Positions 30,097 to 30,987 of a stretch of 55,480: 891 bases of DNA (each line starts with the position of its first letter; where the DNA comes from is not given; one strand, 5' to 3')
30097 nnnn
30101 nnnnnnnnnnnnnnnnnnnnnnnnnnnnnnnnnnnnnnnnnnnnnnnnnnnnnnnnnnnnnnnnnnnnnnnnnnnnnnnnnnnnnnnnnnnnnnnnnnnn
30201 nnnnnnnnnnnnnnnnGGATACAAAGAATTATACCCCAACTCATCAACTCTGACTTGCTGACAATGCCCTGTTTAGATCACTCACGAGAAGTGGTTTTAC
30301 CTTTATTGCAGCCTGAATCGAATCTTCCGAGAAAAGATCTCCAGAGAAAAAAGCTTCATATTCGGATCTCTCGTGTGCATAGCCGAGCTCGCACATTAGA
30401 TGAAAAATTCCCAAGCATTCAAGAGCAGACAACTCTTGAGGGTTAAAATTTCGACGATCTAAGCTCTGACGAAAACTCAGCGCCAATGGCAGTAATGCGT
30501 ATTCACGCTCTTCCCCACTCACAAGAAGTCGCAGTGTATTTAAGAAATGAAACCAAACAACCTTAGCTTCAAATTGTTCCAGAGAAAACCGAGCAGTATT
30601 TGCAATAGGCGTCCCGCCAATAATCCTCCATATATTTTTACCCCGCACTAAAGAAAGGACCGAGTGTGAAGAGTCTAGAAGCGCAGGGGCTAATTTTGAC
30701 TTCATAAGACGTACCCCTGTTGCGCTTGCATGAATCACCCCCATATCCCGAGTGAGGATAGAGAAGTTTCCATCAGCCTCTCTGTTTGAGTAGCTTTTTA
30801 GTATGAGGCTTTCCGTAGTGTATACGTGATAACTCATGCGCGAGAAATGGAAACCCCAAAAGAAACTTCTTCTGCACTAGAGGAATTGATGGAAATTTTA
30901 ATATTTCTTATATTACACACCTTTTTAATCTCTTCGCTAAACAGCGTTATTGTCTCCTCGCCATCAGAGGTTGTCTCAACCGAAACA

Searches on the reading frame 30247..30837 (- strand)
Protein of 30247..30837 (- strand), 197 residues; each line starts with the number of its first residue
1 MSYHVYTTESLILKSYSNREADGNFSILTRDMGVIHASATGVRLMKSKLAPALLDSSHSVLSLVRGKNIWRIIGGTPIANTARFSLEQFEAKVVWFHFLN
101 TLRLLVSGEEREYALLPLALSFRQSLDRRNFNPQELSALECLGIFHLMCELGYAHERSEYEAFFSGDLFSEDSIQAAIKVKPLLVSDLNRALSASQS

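Call 27: search_protein_families(library=pfam, proteins=[window:30247-30837:-], max_evalue=0.001)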
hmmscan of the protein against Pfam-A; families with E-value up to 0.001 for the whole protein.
window:30247-30837:- (197 aa): 1 family
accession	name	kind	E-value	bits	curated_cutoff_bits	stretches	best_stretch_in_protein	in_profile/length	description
PF11967.14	RecO_N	-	4.7e-06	27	27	1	5-74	3-73/80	Recombination protein O N terminal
